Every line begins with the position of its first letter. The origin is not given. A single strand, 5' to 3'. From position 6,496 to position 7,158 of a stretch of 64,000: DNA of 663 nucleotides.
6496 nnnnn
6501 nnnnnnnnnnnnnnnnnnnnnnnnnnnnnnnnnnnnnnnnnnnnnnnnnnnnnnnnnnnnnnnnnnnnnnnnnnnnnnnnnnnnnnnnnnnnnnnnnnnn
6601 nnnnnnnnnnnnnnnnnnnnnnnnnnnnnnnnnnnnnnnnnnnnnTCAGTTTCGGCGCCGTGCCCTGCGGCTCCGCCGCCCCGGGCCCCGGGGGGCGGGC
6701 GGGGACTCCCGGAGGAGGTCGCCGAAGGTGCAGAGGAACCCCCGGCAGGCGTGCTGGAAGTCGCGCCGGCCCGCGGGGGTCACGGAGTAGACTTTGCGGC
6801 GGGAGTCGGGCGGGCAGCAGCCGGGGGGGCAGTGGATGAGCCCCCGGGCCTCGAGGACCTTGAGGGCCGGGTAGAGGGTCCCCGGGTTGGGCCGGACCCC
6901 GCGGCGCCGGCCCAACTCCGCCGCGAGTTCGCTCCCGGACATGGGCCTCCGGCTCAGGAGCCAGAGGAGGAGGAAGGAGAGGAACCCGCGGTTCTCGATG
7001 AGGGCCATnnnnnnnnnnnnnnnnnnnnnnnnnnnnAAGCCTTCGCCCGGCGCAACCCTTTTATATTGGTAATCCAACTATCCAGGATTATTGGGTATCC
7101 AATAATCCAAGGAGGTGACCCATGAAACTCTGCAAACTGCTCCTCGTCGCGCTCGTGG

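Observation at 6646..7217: PadR regulator with a Cys-rich wing, divergent from an unannotated 31-aa Cys/His-rich membrane peptide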

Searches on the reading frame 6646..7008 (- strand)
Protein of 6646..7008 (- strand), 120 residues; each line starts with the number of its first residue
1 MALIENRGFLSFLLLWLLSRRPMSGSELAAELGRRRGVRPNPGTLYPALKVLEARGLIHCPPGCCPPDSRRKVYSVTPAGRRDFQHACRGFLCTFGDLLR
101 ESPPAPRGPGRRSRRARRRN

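Call 5: search_protein_families(library=pfam, proteins=[window:6646-7008:-], max_evalue=0.01)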
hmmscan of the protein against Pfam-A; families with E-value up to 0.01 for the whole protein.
window:6646-7008:- (120 aa): 1 family
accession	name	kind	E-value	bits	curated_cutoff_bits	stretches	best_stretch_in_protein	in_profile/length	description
PF03551.20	PadR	-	1.1e-13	51.4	27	1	14-85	1-74/75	Transcriptional regulator PadR-like family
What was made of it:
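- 6646..7008 (-): PadR-family repressor gene, 120 aa, single-domain (PadR-s2 type): winged helix-turn-helix plus a long C-terminal helix. Pfam PF03551 at 51.4 bits, cutoff 27 (call 5).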

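Call 6: find_homologous_proteins(query=window:6646-7008:-)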
Query window:6646-7008:- (120 aa): 18 proteins with E <= 0.001 among 126 candidates.
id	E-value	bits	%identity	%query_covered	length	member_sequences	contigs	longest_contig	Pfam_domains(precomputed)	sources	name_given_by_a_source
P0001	1.2e-70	253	97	98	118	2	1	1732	PF03551.21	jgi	jgi:DNA-binding PadR family transcriptional regulator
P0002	9.2e-51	189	84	84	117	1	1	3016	PF03551.21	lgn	-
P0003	1.0e-48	182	80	90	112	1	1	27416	PF03551.21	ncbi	-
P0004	3.4e-27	113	52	98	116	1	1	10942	PF03551.21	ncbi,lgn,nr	ncbi:MAG: helix-turn-helix transcriptional regulator [Euryarchaeota archaeon]|nr:helix-turn-helix tr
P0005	2.4e-23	100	54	83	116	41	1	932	PF03551.21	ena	-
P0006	6.8e-22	96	51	83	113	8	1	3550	PF03551.21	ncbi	-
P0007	2.6e-21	94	49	92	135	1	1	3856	PF03551.21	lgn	-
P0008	4.0e-21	93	51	79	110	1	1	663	PF03551.21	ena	-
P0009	1.6e-20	91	48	84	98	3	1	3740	PF03551.21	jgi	jgi:DNA-binding PadR family transcriptional regulator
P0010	1.9e-20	91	51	82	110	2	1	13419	PF03551.21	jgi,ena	-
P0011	7.5e-20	89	49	82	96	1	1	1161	PF03551.21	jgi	jgi:DNA-binding PadR family transcriptional regulator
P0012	6.4e-19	86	49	86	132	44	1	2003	PF03551.21,PF01978.26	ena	-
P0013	1.1e-18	85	46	79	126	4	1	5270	PF03551.21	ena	-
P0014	5.1e-18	83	45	79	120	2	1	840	PF03551.21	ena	-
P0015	1.6e-16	78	44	79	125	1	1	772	PF03551.21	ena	-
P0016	1.2e-15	76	46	82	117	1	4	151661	PF03551.21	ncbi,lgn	-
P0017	1.4e-10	59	43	86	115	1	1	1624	PF03551.21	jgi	-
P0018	4.4e-4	38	41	63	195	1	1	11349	PF03551.21,PF10400.16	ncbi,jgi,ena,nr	ncbi:MAG TPA: PadR family transcriptional regulator [Anaerolineae bacterium]|nr:PadR family transcri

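Call 10: find_encoding_contigs(protein=P0003, flank=4000, max_places=3)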
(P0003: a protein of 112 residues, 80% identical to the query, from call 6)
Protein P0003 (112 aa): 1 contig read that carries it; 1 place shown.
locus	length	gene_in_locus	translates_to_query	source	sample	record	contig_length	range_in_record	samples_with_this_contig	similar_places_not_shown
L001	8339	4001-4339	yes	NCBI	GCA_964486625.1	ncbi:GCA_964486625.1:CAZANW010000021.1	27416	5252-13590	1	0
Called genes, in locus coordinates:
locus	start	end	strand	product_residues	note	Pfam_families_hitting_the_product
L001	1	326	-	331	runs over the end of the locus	PF18093:Trm5_N (weak), PF25133:TYW2_N_2, PF02005:TRM, PF02475:TRM5-TYW2_MTfase, PF05175:MTS, PF13649:Methyltransf_25, PF13847:Methyltransf_31, PF08241:Methyltransf_11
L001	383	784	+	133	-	PF00731:AIRC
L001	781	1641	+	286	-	PF10120:ThiN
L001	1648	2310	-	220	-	-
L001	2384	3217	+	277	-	PF01874:CitG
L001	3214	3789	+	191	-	PF04289:DUF447_N, PF20766:DUF447_C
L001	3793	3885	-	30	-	-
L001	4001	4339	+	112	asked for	PF03551:PadR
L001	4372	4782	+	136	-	PF09969:DUF2203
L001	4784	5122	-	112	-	-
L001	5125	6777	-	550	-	PF00106:adh_short, PF08659:KR, PF13561:adh_short_C2, PF00106:adh_short, PF08659:KR, PF13561:adh_short_C2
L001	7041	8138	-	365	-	-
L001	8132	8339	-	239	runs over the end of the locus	PF07505:DUF5131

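Call 11: find_encoding_contigs(protein=P0004, flank=4000, max_places=3)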
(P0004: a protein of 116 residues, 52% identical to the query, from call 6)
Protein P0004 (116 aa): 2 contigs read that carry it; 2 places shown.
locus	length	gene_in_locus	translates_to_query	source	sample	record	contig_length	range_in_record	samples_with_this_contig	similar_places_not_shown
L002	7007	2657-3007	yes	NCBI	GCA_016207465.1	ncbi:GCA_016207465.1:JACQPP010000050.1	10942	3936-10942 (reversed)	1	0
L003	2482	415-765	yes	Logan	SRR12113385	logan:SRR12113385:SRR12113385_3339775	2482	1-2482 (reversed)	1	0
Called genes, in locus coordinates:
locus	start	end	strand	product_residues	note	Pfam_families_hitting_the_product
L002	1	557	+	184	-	PF03464:eRF1_2 (weak), PF03465:eRF1_3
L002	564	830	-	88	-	PF05016:ParE_toxin (faint)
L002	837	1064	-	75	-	-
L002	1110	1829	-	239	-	PF04307:YdjM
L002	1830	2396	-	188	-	PF08819:DUF1802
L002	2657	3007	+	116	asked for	PF03551:PadR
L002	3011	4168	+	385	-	PF20511:PMI_typeI_cat (weak)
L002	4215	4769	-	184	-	PF04893:Yip1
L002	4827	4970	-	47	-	-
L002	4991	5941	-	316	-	PF23023:Anti-Pycsar_Apyc1, PF00753:Lactamase_B, PF12706:Lactamase_B_2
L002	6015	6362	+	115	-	PF13577:SnoaL_4 (faint), PF12680:SnoaL_2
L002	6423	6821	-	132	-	PF01243:PNPOx_N, PF12900:Pyridox_ox_2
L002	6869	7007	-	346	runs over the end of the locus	PF01170:UPF0020, PF01555:N6_N4_Mtase (faint), PF08241:Methyltransf_11 (weak), PF13649:Methyltransf_25 (weak)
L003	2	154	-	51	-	?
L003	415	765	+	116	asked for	PF03551:PadR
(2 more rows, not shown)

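Call 15: find_encoding_contigs(protein=P0010, flank=3000, max_places=3)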
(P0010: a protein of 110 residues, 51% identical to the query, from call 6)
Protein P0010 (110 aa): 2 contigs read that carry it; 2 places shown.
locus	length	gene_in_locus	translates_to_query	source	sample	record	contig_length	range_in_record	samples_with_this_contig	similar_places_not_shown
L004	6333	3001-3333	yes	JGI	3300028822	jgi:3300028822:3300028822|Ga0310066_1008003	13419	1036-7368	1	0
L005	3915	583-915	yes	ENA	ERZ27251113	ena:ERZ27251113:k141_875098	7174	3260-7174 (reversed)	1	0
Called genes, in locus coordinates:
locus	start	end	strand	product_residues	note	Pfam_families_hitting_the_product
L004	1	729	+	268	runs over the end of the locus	PF01663:Phosphodiest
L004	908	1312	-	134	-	PF01894:YjbQ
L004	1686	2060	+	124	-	PF01984:dsDNA_bind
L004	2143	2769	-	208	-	PF01135:PCMT, PF13489:Methyltransf_23, PF01209:Ubie_methyltran, PF06325:PrmA, PF13847:Methyltransf_31, PF13649:Methyltransf_25, PF08241:Methyltransf_11, PF08242:Methyltransf_12, +6 more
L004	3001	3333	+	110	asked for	PF03551:PadR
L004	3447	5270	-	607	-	PF02730:AFOR_N, PF01314:AFOR_C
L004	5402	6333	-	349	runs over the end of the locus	PF00005:ABC_tran, PF13304:AAA_21 (faint), PF08402:TOBE_2, PF03459:TOBE, PF12857:TOBE_3 (weak)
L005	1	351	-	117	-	?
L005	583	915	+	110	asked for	PF03551:PadR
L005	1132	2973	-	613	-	PF02730:AFOR_N, PF01314:AFOR_C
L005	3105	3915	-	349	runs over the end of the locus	PF00005:ABC_tran, PF13304:AAA_21 (faint), PF08402:TOBE_2, PF03459:TOBE, PF12857:TOBE_3 (weak)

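Call 16: find_encoding_contigs(protein=P0016, flank=3000, max_places=3)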
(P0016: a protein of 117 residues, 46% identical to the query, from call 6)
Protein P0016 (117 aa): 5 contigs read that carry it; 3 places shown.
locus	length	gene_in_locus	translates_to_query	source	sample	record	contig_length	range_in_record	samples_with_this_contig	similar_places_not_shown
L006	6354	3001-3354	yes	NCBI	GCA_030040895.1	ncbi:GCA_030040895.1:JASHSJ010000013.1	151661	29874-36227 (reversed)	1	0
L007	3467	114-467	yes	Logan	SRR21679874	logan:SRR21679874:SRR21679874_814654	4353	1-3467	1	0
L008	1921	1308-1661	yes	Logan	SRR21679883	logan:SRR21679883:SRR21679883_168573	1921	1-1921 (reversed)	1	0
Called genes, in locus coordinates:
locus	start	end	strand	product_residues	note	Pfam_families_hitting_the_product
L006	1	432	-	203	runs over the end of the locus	PF00702:Hydrolase (weak), PF13419:HAD_2 (weak)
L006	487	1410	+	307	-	PF00696:AA_kinase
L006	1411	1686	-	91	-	PF13145:Rotamase_2, PF13616:Rotamase_3, PF00639:Rotamase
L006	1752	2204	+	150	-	-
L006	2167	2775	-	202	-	PF02589:LUD_dom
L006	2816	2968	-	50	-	-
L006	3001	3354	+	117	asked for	PF03551:PadR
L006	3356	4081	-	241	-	PF01411:tRNA-synt_2c, PF07973:tRNA_SAD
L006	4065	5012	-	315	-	PF02322:Cyt_bd_oxida_II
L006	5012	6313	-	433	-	PF01654:Cyt_bd_oxida_I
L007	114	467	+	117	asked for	PF03551:PadR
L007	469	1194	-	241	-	PF01411:tRNA-synt_2c, PF07973:tRNA_SAD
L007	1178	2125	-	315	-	PF02322:Cyt_bd_oxida_II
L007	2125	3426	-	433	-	PF01654:Cyt_bd_oxida_I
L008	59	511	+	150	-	-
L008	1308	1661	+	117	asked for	PF03551:PadR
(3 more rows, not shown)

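Call 17: find_encoding_contigs(protein=P0006, flank=3000, max_places=3)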
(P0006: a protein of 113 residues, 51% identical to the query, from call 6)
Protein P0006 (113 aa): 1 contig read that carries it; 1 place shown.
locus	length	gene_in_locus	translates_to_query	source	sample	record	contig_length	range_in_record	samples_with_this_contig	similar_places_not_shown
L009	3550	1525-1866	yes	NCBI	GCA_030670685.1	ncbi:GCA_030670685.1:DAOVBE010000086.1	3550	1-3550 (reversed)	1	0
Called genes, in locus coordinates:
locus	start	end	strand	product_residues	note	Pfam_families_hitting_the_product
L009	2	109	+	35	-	?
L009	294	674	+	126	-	PF01984:dsDNA_bind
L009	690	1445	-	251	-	PF01135:PCMT, PF13489:Methyltransf_23, PF01209:Ubie_methyltran, PF06325:PrmA, PF13847:Methyltransf_31, PF08241:Methyltransf_11, PF08242:Methyltransf_12, PF13649:Methyltransf_25, +3 more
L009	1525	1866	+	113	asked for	PF03551:PadR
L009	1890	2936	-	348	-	PF00005:ABC_tran, PF13304:AAA_21, PF03459:TOBE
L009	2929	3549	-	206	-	?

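Call 18: find_encoding_contigs(protein=P0013, flank=3000, max_places=3)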
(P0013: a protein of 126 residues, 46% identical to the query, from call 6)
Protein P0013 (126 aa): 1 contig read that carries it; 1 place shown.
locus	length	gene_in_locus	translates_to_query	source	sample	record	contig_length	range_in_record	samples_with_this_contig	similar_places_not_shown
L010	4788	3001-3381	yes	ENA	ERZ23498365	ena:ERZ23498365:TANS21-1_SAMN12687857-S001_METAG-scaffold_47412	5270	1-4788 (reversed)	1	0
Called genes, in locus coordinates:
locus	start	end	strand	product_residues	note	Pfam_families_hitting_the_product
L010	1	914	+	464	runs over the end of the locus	?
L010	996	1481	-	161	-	PF06445:GyrI-like, PF14526:Cass2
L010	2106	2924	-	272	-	PF13489:Methyltransf_23, PF01135:PCMT, PF01209:Ubie_methyltran, PF08241:Methyltransf_11, PF08242:Methyltransf_12, PF13649:Methyltransf_25, PF13847:Methyltransf_31, PF20922:Anamorsin_N (weak), +2 more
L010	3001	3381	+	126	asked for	PF03551:PadR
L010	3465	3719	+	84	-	PF09851:SHOCT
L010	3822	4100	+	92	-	-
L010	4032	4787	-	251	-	?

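Call 21: search_protein_families(library=ncbifam, proteins=[L004:2143-2769:-, L009:690-1445:-, L010:2106-2924:-, window:6646-7008:-], max_evalue=0.01)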
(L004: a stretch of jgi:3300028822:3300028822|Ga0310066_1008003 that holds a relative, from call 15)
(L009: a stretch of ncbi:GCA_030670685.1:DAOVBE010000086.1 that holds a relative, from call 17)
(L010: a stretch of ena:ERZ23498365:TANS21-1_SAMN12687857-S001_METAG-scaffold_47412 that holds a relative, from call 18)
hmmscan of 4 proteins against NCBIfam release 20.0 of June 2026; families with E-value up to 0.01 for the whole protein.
L004:2143-2769:- (208 aa): 76 families (the best 25 are shown)
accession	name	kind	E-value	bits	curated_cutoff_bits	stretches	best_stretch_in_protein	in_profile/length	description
NF008823.0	PRK11873.1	subfamily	6.8e-90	301.2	263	1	2-193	45-235/272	arsenite methyltransferase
NF041537.1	ArsM_AhpD_UU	exception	3.1e-56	190.6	510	1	3-192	44-233/345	arsenite methyltransferase/AhpD domain selenoprotein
NF047649.1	MTase_UXPK_star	exception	4.8e-56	189.9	460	1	4-188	46-230/283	methyltransferase/UXPK-star double selenoprotein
NF041536.1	ArsM_DUF2284_UU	exception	4e-55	187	575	1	3-194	44-235/459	arsenite methyltransferase/DUF2284 domain selenoprotein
NF040538.1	methyl_ArsM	equivalog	6.1e-50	170.4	500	2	100-191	167-260/356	arsinothricin biosynthesis methyltransferase ArsM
NF038099.1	AsSugarArsM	exception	2.7e-33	115.5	400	1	16-193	39-225/321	arsenosugar biosynthesis arsenite methyltransferase ArsM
NF045667.1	MTase_DVU1556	equivalog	8.5e-27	94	155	1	29-182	16-161/213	DVU_1556 family methyltransferase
NF040539.1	AST_met_ArsM_2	exception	3.4e-25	89.4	240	1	37-186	58-210/262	putative arsinothricin biosynthesis methyltransferase ArsM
NF001240.0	PRK00216.1-1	equivalog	1e-18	67.3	378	1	30-141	58-170/251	bifunctional demethylmenaquinone methyltransferase/2-methoxy-6-polyprenyl-1,4-benzoquinol methylase UbiE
TIGR02752.1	MenG_heptapren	equivalog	7.8e-17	61.6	419.85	1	31-140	41-150/231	demethylmenaquinone methyltransferase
NF001244.0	PRK00216.1-5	equivalog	2e-16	60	216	1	32-144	45-158/236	bifunctional demethylmenaquinone methyltransferase/2-methoxy-6-polyprenyl-1,4-benzoquinol methylase UbiE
NF001243.0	PRK00216.1-4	equivalog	2.2e-16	59.9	235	1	31-140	43-152/237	demethylmenaquinone methyltransferase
TIGR02072.1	BioC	equivalog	2.9e-16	60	184.95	1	37-154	36-145/244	malonyl-ACP O-methyltransferase BioC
NF052510.1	methyltran_MpqE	exception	3.1e-16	59.5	335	1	30-139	41-151/234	methyl-plastoquinone biosynthesis methyltransferase MpqE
TIGR01934.1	MenG_MenH_UbiE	subfamily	5.2e-16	58.6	158.35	1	31-143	35-145/223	ubiquinone/menaquinone biosynthesis methyltransferase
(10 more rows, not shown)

L009:690-1445:- (251 aa): 62 families (the best 25 are shown)
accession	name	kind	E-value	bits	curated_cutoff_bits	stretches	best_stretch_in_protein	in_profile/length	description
NF008823.0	PRK11873.1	subfamily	3e-101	338.5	263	1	4-242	3-239/272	arsenite methyltransferase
NF041537.1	ArsM_AhpD_UU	exception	1.3e-58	198.5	510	1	5-240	10-236/345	arsenite methyltransferase/AhpD domain selenoprotein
NF047649.1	MTase_UXPK_star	exception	2.5e-57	194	460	1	5-238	10-235/283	methyltransferase/UXPK-star double selenoprotein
NF041536.1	ArsM_DUF2284_UU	exception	1.7e-55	188.2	575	1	4-240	9-236/459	arsenite methyltransferase/DUF2284 domain selenoprotein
NF040538.1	methyl_ArsM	equivalog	5.1e-49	167.3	500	2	145-236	167-260/356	arsinothricin biosynthesis methyltransferase ArsM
NF038099.1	AsSugarArsM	exception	4.1e-34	118.2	400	1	57-243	35-230/321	arsenosugar biosynthesis arsenite methyltransferase ArsM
NF045667.1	MTase_DVU1556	equivalog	8e-28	97.3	155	1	74-228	16-162/213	DVU_1556 family methyltransferase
NF040539.1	AST_met_ArsM_2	exception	8e-27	94.7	240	1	80-232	56-211/262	putative arsinothricin biosynthesis methyltransferase ArsM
NF001244.0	PRK00216.1-5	equivalog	5.5e-17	61.8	216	1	78-188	46-157/236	bifunctional demethylmenaquinone methyltransferase/2-methoxy-6-polyprenyl-1,4-benzoquinol methylase UbiE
TIGR02072.1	BioC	equivalog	3.2e-16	59.9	184.95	1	82-231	36-176/244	malonyl-ACP O-methyltransferase BioC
TIGR01934.1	MenG_MenH_UbiE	subfamily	6.4e-16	58.3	158.35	1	78-188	37-145/223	ubiquinone/menaquinone biosynthesis methyltransferase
NF001240.0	PRK00216.1-1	equivalog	1.2e-15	57.3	378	1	75-187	58-171/251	bifunctional demethylmenaquinone methyltransferase/2-methoxy-6-polyprenyl-1,4-benzoquinol methylase UbiE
NF052510.1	methyltran_MpqE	exception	1.3e-15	57.4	335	1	75-183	41-150/234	methyl-plastoquinone biosynthesis methyltransferase MpqE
TIGR02752.1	MenG_heptapren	equivalog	2.8e-15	56.5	419.85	1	78-184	43-149/231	demethylmenaquinone methyltransferase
NF001243.0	PRK00216.1-4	equivalog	2e-14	53.5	235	1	78-184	45-151/237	demethylmenaquinone methyltransferase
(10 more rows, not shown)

L010:2106-2924:- (272 aa): 58 families (the best 25 are shown)
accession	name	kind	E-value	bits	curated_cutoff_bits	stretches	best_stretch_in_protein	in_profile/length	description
NF008823.0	PRK11873.1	subfamily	1.2e-89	300.4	263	1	2-270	2-270/272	arsenite methyltransferase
NF041537.1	ArsM_AhpD_UU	exception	1.2e-55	188.7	510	1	4-222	10-227/345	arsenite methyltransferase/AhpD domain selenoprotein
NF047649.1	MTase_UXPK_star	exception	9.8e-53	179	460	1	4-221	10-227/283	methyltransferase/UXPK-star double selenoprotein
NF041536.1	ArsM_DUF2284_UU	exception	8.6e-49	166.1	575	1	5-221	11-226/459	arsenite methyltransferase/DUF2284 domain selenoprotein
NF040538.1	methyl_ArsM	equivalog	1.5e-42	146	500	2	136-226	167-259/356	arsinothricin biosynthesis methyltransferase ArsM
NF038099.1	AsSugarArsM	exception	4.8e-29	101.6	400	1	48-227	35-223/321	arsenosugar biosynthesis arsenite methyltransferase ArsM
NF045667.1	MTase_DVU1556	equivalog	1.1e-25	90.4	155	1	64-217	15-160/213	DVU_1556 family methyltransferase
NF040539.1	AST_met_ArsM_2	exception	9e-24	84.7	240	1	69-221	54-209/262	putative arsinothricin biosynthesis methyltransferase ArsM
TIGR02072.1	BioC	equivalog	1e-15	58.2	184.95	1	71-180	34-137/244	malonyl-ACP O-methyltransferase BioC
NF043040.1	corrin_prot_MT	hypoth_equivalog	1.8e-15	56.9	180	1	69-190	38-162/216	corrinoid protein-associated methyltransferase CpaM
TIGR02752.1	MenG_heptapren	equivalog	7e-14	51.9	419.85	1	65-175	39-149/231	demethylmenaquinone methyltransferase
NF001244.0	PRK00216.1-5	equivalog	8.9e-14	51.3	216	1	67-180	44-158/236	bifunctional demethylmenaquinone methyltransferase/2-methoxy-6-polyprenyl-1,4-benzoquinol methylase UbiE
NF001240.0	PRK00216.1-1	equivalog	1.3e-13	50.6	378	1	66-178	58-171/251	bifunctional demethylmenaquinone methyltransferase/2-methoxy-6-polyprenyl-1,4-benzoquinol methylase UbiE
NF052510.1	methyltran_MpqE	exception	1.5e-13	50.7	335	1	66-174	41-150/234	methyl-plastoquinone biosynthesis methyltransferase MpqE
TIGR01934.1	MenG_MenH_UbiE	subfamily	2.4e-13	49.9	158.35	1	67-179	35-145/223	ubiquinone/menaquinone biosynthesis methyltransferase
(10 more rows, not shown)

window:6646-7008:- (120 aa): 2 families
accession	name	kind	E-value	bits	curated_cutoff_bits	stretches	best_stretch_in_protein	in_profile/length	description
TIGR03433.1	padR_acidobact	paralog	1.2e-09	38.1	101.8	1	7-87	2-84/101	PadR family transcriptional regulator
NF053635.1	TransRegRv3488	equivalog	1.5e-08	34.8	140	1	13-90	12-87/98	Rv3488 family transcriptional regulator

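Call 25: find_related_loci(query=A2, collection=genome_contigs, flank=3000)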
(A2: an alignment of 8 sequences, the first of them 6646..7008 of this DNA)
Query A2 (120 aa) in genome_contigs; peptide patterns used: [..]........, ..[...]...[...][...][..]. (x = any residue, [..] = any of these).
165 stretches matched a pattern; 144 encode a relative of the query (tblastn E <= 1e-3); the best 80 are kept; 80 distinct loci.
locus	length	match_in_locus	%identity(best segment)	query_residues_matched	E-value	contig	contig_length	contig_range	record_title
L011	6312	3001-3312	80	1-108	3e-42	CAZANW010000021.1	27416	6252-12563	MAG TPA_asm: uncultured Halobacteria archaeon isolate SRP093762_co1_34 genome assembly, contig: NODE_1053_length_27416_c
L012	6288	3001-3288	48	7-107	4e-28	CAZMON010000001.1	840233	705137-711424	MAG TPA_asm: uncultured Nitrosopumilales archaeon isolate SRP119689_co1_340 genome assembly, contig: NODE_2_length_84023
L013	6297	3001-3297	50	2-105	2e-28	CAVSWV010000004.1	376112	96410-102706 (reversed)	MAG: uncultured archaeon isolate MFD09222.bin.1.112 genome assembly, contig: contig_174035, whole genome shotgun sequenc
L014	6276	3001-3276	53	5-101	5e-28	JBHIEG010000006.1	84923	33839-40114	MAG: Candidatus Hydrothermarchaeota archaeon isolate b3.sp1_bin.60 NODE_20_length_84923_cov_9.710232, whole genome shotg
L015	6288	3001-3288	50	7-107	2e-27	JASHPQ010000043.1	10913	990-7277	MAG: Nitrososphaerales archaeon isolate JOPF053 JOPF_AWAY_contig_178373, whole genome shotgun sequence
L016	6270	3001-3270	51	1-98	1e-27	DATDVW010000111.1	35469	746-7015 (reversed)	MAG TPA_asm: Candidatus Nanoarchaeia archaeon isolate SMAG_U8094 k141_1378146, whole genome shotgun sequence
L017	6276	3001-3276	53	5-101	2e-27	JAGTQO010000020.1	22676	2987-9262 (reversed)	MAG: Candidatus Bathyarchaeota archaeon isolate QZM_A2_bin_35 QZM_A2_bin_35_scaffold_1338_curated, whole genome shotgun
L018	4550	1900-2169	54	7-101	3e-27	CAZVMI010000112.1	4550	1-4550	MAG TPA_asm: uncultured Candidatus Bathyarchaeia archaeon isolate binchicken_co333_214 genome assembly, contig: NODE_140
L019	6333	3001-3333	45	5-120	9e-27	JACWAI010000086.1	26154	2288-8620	MAG: Nitrososphaerales archaeon isolate A_CRE_07 k141_368173, whole genome shotgun sequence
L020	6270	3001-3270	53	7-101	9e-27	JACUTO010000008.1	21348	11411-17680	MAG: Candidatus Bathyarchaeota archaeon isolate Kmv02 NODE_1175_length_21348_cov_33.985911, whole genome shotgun sequenc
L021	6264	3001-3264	48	7-99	1e-25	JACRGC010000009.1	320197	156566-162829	MAG: Candidatus Micrarchaeota archaeon isolate NC_groundwater_1741_Pr3_B-0.1um_42_19 SR-2_scaffold_141_2826488, whole ge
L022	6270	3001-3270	51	7-101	1e-26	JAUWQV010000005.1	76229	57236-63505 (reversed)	MAG: Methanocellales archaeon isolate CSMAG_2511 CSMAG_2511_k141_986108_length_76229_cov_25.0000, whole genome shotgun s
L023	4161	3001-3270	53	7-101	1e-26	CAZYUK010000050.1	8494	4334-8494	MAG TPA_asm: uncultured Candidatus Bathyarchaeia archaeon isolate SRP098346_co1_156 genome assembly, contig: NODE_11232_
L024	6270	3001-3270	54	7-101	2e-26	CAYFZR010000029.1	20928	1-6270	MAG TPA_asm: uncultured archaeon isolate ERP108616_co1_421 genome assembly, contig: k119_1801191, whole genome shotgun s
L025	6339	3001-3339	43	3-120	2e-26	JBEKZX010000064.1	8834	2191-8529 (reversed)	MAG: Conexivisphaerales archaeon isolate SPRUCE 7 SPRUCE_7_64, whole genome shotgun sequence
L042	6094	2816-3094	48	5-102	5e-25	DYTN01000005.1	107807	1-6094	MAG TPA_asm: Methanobacteriota archaeon isolate DR5_60_8 Afr_mines_DR5_17_length_107807_cov_3_466163, whole genome shotg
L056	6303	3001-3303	43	5-110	2e-24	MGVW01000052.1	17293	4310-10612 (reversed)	MAG: Euryarchaeota archaeon RBG_13_57_23 RBG_13_scaffold_4800, whole genome shotgun sequence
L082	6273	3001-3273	46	7-102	3e-23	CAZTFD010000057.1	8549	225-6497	MAG TPA_asm: uncultured Thermoplasmata archaeon isolate binchicken_co364_9 genome assembly, contig: NODE_14123_length_85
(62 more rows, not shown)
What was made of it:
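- Most hosts are anaerobes (titles in call 25).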

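Call 33: find_encoding_contigs(protein=P0002, flank=3000, max_places=3)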
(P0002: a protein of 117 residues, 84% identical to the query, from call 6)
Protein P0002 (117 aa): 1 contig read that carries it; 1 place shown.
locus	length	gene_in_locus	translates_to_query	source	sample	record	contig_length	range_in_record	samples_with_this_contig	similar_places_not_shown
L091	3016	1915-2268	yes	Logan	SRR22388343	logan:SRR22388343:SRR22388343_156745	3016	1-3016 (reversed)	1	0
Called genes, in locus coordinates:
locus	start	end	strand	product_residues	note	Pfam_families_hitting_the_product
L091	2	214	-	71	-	?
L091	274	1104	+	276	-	PF01874:CitG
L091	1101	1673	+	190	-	PF04289:DUF447_N, PF20766:DUF447_C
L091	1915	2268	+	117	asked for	PF03551:PadR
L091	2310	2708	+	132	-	PF09969:DUF2203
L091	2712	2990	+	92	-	-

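Call 34: find_encoding_contigs(protein=P0001, flank=3000, max_places=3)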
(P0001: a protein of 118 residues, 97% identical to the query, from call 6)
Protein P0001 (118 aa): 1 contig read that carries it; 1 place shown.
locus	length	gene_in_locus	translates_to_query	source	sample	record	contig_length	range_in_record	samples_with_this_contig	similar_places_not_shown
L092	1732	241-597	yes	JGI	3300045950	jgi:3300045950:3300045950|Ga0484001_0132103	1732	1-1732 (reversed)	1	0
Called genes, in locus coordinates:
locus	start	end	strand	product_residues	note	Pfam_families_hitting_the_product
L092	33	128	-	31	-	-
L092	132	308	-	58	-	-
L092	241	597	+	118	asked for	PF03551:PadR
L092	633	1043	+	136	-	PF09969:DUF2203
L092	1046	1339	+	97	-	-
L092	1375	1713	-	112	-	-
